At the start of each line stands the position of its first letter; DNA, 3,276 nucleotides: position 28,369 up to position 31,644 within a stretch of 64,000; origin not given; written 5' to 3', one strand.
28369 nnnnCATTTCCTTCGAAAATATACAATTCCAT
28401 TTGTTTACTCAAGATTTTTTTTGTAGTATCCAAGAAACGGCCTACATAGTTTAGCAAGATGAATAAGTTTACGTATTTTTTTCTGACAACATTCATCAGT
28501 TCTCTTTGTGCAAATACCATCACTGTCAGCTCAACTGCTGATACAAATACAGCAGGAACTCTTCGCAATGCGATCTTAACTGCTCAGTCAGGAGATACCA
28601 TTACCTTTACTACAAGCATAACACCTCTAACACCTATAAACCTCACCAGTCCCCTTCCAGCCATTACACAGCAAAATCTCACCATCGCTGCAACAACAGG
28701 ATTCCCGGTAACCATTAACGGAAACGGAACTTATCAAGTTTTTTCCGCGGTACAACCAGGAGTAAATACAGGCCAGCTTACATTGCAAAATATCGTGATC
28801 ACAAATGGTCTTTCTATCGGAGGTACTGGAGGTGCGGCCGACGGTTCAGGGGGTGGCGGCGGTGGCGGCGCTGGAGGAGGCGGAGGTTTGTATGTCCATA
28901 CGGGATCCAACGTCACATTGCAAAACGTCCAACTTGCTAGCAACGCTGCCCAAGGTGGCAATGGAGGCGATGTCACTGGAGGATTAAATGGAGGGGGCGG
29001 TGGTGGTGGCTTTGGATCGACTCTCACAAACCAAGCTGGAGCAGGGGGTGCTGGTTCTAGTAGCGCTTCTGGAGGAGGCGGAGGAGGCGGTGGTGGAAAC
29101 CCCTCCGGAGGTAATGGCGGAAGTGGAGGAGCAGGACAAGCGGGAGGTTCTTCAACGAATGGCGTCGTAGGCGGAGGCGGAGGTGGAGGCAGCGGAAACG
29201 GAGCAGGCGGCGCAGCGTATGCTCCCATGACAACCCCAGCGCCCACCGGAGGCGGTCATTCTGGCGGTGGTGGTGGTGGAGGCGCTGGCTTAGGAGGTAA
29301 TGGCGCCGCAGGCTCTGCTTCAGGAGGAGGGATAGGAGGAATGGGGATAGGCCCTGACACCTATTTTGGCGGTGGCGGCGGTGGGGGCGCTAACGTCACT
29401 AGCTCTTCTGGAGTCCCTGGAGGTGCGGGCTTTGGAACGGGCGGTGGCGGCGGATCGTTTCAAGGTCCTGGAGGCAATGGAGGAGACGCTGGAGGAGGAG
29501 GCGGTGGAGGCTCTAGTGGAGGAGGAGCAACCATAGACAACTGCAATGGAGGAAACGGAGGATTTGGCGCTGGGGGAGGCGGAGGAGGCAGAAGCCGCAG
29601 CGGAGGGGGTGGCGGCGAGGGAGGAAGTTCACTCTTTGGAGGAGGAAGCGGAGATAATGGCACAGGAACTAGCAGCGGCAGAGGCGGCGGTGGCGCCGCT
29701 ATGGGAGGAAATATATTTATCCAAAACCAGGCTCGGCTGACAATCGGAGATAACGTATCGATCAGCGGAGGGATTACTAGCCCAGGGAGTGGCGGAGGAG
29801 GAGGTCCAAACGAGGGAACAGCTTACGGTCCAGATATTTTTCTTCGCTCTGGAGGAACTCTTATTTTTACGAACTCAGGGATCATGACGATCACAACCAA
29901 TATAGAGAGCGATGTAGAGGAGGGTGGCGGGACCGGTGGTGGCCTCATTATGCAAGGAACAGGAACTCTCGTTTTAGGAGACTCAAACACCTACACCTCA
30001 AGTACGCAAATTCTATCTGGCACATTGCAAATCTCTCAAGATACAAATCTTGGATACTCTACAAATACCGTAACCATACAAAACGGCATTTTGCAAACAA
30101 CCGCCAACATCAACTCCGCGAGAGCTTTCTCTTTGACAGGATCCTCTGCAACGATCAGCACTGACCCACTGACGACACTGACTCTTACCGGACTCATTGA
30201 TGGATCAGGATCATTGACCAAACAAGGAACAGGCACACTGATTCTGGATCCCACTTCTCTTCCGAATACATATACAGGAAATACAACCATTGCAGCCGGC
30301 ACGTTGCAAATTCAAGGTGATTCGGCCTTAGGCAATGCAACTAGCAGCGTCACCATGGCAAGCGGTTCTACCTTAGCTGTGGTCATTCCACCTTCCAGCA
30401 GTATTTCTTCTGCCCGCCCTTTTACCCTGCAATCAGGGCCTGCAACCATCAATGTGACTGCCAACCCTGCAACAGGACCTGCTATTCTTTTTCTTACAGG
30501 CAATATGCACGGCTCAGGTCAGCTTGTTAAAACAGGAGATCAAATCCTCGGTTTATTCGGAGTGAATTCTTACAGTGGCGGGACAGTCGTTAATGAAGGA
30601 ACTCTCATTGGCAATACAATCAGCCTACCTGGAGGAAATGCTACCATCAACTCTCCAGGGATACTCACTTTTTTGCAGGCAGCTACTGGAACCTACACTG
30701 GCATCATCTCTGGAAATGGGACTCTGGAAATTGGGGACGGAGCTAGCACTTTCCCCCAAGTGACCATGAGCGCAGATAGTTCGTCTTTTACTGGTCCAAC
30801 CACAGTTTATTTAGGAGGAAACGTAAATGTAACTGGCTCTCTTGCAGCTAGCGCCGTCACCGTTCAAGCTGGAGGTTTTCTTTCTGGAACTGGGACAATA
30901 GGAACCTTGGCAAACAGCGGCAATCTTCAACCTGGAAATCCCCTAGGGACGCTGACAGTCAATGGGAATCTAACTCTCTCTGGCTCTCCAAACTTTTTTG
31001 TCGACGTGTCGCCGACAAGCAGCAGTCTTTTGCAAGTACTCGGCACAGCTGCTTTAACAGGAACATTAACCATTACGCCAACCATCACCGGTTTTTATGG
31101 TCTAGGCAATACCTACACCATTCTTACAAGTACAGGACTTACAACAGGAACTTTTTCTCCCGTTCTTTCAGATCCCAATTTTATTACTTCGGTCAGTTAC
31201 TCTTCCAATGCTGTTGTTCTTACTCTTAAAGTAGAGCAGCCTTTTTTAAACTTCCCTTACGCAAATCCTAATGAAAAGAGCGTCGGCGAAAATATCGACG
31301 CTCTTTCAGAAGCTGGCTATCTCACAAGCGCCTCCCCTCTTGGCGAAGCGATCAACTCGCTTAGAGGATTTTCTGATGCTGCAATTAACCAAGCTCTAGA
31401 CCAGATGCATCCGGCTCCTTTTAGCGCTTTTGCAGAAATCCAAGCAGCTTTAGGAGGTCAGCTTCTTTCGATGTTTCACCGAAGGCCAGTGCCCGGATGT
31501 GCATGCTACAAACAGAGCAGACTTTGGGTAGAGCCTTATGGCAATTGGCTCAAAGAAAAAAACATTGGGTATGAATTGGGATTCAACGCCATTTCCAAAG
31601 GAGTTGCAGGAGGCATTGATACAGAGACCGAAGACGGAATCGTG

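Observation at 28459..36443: Tandem duplicated giant Pmp-like autotransporters with mosaic conservation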

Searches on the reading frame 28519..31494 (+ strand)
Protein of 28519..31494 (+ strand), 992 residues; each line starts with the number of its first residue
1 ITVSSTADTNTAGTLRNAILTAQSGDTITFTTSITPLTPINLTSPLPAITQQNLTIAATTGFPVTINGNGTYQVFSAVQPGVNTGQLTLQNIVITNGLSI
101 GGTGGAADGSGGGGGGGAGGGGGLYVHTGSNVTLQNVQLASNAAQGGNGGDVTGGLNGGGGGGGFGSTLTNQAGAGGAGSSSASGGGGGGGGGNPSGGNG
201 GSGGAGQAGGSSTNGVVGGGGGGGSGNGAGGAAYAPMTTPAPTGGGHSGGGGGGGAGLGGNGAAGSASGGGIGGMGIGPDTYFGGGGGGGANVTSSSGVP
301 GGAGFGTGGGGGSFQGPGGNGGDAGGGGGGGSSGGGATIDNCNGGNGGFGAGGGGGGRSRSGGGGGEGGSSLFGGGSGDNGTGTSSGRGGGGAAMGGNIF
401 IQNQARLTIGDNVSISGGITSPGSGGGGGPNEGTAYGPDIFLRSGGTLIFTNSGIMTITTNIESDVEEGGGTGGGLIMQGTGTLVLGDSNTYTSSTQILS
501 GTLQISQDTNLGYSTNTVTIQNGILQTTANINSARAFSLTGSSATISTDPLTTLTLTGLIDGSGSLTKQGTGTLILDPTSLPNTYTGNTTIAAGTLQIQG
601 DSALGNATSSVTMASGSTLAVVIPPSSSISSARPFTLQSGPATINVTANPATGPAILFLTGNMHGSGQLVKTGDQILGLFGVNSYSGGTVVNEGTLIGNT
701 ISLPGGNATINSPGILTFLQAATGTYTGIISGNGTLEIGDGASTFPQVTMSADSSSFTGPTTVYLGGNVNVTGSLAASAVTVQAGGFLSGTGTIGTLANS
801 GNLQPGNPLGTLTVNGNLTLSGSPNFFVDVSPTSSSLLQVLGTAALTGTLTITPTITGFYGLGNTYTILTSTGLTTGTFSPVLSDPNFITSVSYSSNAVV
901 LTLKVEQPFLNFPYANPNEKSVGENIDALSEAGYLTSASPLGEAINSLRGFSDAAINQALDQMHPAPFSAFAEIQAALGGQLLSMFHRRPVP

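Call 41: predict_structure(alignment_id=A1)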
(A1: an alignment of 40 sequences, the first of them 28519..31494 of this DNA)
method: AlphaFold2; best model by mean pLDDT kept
length: 992 residues; sequences in the alignment: 40
mean_pLDDT: 90.4   pTM: 0.83
mean pLDDT of the five models: 90.4, 90.2, 89.4, 89.2, 87.5
residues with pLDDT >= 90: 720; 70-90: 193; 50-70: 74; < 50: 5
segments of 3 or more residues with pLDDT < 50: 989-992
pLDDT, mean of each block of 10 residues (from residue 1): 92 93 94 80 90 92 93 88 79 96 86 92 92 97 95 71 82 82 72 84 87 72 90 78 90 93 93 90 92 79 95 92 93 73 91 88 77 91 79 96 94 96 82 94 94 97 84 87 96 95 98 95 98 97 96 97 98 94 96 97 95 98 91 97 92 86 97 97 96 97 91 97 96 97 94 98 96 98 97 98 93 98 95 95 97 88 95 96 93 96 93 89 92 89 90 90 70 57 55 44
secondary structure, 60 per line:
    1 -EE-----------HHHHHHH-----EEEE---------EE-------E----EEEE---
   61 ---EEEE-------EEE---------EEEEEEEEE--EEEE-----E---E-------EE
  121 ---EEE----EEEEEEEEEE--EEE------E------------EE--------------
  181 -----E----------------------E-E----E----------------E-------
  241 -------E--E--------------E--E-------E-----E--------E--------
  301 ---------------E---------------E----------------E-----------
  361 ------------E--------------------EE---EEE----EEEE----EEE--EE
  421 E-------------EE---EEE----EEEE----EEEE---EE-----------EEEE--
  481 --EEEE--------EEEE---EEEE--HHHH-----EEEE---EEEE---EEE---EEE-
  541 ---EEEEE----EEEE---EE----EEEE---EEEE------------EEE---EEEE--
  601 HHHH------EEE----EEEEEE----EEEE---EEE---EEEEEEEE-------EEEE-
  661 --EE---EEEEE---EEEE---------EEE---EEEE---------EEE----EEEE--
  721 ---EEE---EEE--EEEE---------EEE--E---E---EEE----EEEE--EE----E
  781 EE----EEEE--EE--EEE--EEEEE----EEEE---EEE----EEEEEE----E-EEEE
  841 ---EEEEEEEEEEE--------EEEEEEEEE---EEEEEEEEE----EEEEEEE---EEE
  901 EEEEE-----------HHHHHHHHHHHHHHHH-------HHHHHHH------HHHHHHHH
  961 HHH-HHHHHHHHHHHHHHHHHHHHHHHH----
elements in order (helices of 4 or more, strands of 3 or more residues): H15-21 E27-30 E54-57 E64-67 E75-77 E87-95 E98-101 E124-126 E131-140 E143-145 E399-401 E406-409 E414-416 E419-421 E440-442 E447-450 E455-458 E475-478 E483-486 E495-498 E502-505 H508-511 E517-520 E524-527 E531-533 E537-539 E544-548 E553-556 E566-569 E573-576 E589-591 E595-598 H601-604 E611-613 E618-623 E628-631 E635-637 E641-648 E656-659 E668-672 E676-679 E689-691 E695-698 E708-710 E715-718 E724-726 E730-732 E735-738 E748-750 E761-763 E768-771 E780-782 E787-790 E797-799 E802-806 E811-814 E818-820 E825-830 E837-840 E844-854 E863-871 E875-883 E888-894 E898-905 H917-932 H940-946 H953-963 H965-988
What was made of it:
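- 28459..28809 (+): Gene 1 signal peptide (about aa 1-20, judged by eye) and N-terminal cap with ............GDTITF (aa 21-117). AF2 gives a short helix plus the first beta rungs at pLDDT 80-94 (call 41).
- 28810..29868 (+): Gene 1 glycine-rich head block (aa 118-470, 46% Gly, 12 runs of G5-G9 spaced about 10-60 residues apart, mostly 17-39). AF2 pLDDT 72-95 with almost no DSSP helix or strand (call 41).
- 29869..31248 (+): Gene 1 beta-helical stalk with PATR repeats (aa 471-930). AF2 regular beta-solenoid, pLDDT above 90 (call 41).
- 31249..31494 (+): Gene 1 alpha-helical linker (aa 931-1012), including the 28-residue string identical in both genes (aa 983-1010). AF2 helices at model residues 917-988, which are aa 937-1008 (call 41).
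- On Type Va (classical) autotransporter: AF2 helices at aa 937-1008 of gene 1, immediately before the barrel (call 41). AF2 solenoid with pLDDT above 90 (call 41).
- It shows a beta-solenoid plus terminal helices (call 41). Gene 1 pLDDT is 72-95 across the block (call 41).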

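Call 44: fold_search(model_id=the predicted structure, library=pdb)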
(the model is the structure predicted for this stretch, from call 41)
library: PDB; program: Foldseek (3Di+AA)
matches with E <= 10: 80; with E <= 0.001: 14
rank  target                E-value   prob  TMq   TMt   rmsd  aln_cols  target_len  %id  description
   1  9mne_A                8.8e-06  1.00  0.24  0.26  13.7       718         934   12  Crystal structure of enteropathogenic Escherichia coli EspC (released 2025-10-29)
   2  9mne_B                1.1e-05  1.00  0.22  0.23  15.0       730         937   12  Crystal structure of enteropathogenic Escherichia coli EspC (released 2025-10-29)
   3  8e7f                  2.7e-05  1.00  0.12  0.18  10.6       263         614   22  Crystal structure of the autotransporter Ssp from Serratia marcescens. (released 2023-03-08)
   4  7jvi_A                8.3e-05  1.00  0.15  0.28  13.5       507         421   14  Crystal structure of a beta-helix domain retrieved from capybara gut metagenome (released 2021-09-08)
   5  7ko9                  8.3e-05  1.00  0.16  0.25  16.3       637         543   13  Crystal structure of antigen 43 from uropathogenic Escherichia coli UTI89 (released 2022-03-09)
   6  5j44_A                1.0e-04  1.00  0.20  0.20  15.3       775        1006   10  Crystal structure of the Secreted Extracellular protein A (SepA) from Shigella flexneri (released 2017-04-12)
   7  7koh_D                1.5e-04  0.99  0.15  0.25  18.0       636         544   15  Crystal structure of antigen 43 from Escherichia coli EDL933 (released 2022-03-09)
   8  7koh_B                1.7e-04  0.99  0.15  0.24  17.4       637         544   13  Crystal structure of antigen 43 from Escherichia coli EDL933 (released 2022-03-09)
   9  7koh_A                2.1e-04  1.00  0.18  0.29  17.4       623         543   14  Crystal structure of antigen 43 from Escherichia coli EDL933 (released 2022-03-09)
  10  3sze                  2.2e-04  1.00  0.19  0.20  15.1       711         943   11  Crystal structure of the passenger domain of the E. coli autotransporter EspP (released 2011-10-12)
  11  1dab                  3.4e-04  0.97  0.17  0.24  14.4       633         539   14  The Structure of Bordetella Pertussis Virulence Factor P.69 Pertactin (released 1999-12-15)
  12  7koh_C                4.9e-04  0.98  0.15  0.24  18.4       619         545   13  Crystal structure of antigen 43 from Escherichia coli EDL933 (released 2022-03-09)
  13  3ak5_C                7.5e-04  0.99  0.20  0.21  15.7       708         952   13  Hemoglobin protease (Hbp) passenger missing domain-2 (released 2010-10-06)
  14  2iou_G                8.7e-04  1.00  0.21  0.37  14.0       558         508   15  Major Tropism Determinant P1 (Mtd-P1) Variant Complexed with Bordetella brochiseptica Virulence Factor Pertactin extra (released 2007-10-23)
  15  3ak5_A                2.2e-03  0.94  0.18  0.19  16.0       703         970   12  Hemoglobin protease (Hbp) passenger missing domain-2 (released 2010-10-06)
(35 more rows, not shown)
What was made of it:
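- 29869..31248 (+): Foldseek hits to EspC, Ssp, Ag43, SepA, EspP and pertactin, E 9e-6 to 3e-4 (call 44).
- On Type Va (classical) autotransporter: Foldseek hits to EspC, Ag43, pertactin, EspP and Hbp, E 9e-6 to 3e-3 (call 44).
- Foldseek matches autotransporter passengers EspC, Ssp, Ag43, SepA, EspP, pertactin, Hbp and Hap (call 44).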
